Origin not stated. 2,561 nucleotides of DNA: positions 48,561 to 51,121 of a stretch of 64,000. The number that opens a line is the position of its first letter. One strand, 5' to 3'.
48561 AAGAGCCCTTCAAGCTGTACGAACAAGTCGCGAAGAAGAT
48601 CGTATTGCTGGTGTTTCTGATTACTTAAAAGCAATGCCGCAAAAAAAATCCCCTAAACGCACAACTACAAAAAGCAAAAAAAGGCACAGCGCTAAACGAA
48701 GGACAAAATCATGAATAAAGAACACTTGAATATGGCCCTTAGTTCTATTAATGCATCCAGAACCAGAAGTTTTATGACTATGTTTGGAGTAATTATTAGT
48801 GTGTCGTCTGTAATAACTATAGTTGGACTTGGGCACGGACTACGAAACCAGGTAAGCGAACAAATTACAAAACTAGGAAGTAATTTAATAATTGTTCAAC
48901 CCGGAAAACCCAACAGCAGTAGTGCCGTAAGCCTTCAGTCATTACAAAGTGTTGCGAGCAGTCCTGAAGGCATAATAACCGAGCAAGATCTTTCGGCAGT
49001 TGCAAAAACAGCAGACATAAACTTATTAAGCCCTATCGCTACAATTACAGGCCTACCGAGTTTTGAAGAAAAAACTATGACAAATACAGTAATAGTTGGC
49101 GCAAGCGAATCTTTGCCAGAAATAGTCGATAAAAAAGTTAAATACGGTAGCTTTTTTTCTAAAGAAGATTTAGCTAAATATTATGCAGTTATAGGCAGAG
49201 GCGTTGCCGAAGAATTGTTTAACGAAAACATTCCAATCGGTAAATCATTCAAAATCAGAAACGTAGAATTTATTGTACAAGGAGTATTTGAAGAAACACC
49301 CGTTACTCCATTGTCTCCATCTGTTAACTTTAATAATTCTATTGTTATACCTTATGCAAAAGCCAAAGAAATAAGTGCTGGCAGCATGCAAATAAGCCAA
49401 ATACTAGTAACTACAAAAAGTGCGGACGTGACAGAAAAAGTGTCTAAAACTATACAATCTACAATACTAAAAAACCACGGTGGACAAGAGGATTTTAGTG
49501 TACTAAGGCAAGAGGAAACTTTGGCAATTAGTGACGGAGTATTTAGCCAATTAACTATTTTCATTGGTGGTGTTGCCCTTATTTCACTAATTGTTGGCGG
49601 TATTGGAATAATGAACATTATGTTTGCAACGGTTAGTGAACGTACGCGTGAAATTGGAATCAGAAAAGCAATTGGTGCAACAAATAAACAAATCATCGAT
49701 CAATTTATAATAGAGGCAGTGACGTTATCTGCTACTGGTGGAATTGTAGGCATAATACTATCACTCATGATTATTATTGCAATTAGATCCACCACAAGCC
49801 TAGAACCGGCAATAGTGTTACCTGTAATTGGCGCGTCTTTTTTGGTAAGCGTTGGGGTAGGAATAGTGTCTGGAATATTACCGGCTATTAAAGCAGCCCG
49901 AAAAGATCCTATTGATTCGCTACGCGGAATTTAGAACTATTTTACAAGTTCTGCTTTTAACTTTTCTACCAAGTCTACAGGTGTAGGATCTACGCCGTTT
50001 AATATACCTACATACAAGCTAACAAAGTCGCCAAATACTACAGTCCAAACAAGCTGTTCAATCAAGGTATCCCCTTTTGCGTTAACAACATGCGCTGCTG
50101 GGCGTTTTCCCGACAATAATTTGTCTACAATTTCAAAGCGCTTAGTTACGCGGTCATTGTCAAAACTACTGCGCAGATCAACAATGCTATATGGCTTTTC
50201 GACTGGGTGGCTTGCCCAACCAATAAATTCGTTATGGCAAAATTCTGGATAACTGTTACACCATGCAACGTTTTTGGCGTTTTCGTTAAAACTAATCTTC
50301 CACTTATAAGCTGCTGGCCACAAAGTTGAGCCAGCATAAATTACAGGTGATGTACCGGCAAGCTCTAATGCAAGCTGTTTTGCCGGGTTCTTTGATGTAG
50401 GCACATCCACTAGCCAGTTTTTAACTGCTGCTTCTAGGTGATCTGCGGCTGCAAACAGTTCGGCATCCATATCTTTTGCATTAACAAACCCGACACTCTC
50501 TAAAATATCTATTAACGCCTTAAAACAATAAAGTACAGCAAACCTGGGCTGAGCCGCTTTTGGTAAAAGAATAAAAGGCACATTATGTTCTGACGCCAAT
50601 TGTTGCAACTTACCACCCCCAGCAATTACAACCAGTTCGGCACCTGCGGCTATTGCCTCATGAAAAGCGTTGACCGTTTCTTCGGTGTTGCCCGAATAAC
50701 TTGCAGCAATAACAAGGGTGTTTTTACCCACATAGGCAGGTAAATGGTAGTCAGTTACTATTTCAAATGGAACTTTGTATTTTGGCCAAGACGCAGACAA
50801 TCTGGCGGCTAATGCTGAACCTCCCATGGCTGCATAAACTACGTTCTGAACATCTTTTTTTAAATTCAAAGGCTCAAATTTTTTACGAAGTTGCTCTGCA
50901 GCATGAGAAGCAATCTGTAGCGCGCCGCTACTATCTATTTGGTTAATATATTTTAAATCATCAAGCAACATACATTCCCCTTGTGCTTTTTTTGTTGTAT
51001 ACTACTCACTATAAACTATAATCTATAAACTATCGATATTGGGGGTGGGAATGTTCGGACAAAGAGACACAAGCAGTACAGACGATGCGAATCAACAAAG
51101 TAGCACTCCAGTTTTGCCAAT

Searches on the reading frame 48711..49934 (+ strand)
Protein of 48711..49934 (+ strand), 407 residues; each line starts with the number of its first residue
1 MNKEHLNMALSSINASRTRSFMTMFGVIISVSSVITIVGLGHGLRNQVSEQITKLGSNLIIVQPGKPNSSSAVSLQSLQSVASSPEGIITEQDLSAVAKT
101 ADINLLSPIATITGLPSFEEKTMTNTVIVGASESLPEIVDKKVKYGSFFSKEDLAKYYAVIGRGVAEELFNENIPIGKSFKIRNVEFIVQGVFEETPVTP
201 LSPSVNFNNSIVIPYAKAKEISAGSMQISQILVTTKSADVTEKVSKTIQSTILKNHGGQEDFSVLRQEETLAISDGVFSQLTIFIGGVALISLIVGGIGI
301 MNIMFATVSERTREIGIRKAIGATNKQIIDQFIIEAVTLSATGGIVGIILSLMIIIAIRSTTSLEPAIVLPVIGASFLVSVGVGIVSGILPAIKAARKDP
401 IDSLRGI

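Call 51: search_protein_families(library=pfam, proteins=[window:48711-49934:+], max_evalue=0.00001)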
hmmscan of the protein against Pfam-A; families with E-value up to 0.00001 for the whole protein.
window:48711-49934:+ (407 aa): 2 families
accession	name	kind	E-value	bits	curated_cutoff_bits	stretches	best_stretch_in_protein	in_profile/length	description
PF12704.14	MacB_PCD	-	1.5e-34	120.5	27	1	20-249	1-205/207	MacB-like periplasmic core domain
PF02687.27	FtsX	-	1.3e-20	74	25.5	1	288-400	3-120/120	FtsX-like permease C-terminal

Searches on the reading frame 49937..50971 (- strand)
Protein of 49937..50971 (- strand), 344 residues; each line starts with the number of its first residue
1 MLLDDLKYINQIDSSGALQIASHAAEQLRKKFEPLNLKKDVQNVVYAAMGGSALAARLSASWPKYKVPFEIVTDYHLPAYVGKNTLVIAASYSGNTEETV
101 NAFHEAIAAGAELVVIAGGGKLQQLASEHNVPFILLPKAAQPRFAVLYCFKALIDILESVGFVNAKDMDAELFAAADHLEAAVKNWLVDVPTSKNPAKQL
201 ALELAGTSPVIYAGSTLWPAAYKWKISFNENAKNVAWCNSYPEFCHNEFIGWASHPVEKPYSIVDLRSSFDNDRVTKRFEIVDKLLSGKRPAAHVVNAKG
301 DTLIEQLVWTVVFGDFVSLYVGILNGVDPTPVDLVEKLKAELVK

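Call 51: search_protein_families(library=pfam, proteins=[window:49937-50971:-], max_evalue=0.00001)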
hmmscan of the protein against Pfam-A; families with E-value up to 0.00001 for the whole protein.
window:49937-50971:- (344 aa): 1 family
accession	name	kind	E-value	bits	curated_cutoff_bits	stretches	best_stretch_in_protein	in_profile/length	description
PF10432.14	bact-PGI_C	-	2e-42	145.1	24.5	1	194-342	2-151/151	Bacterial phospho-glucose isomerase C-terminal SIS domain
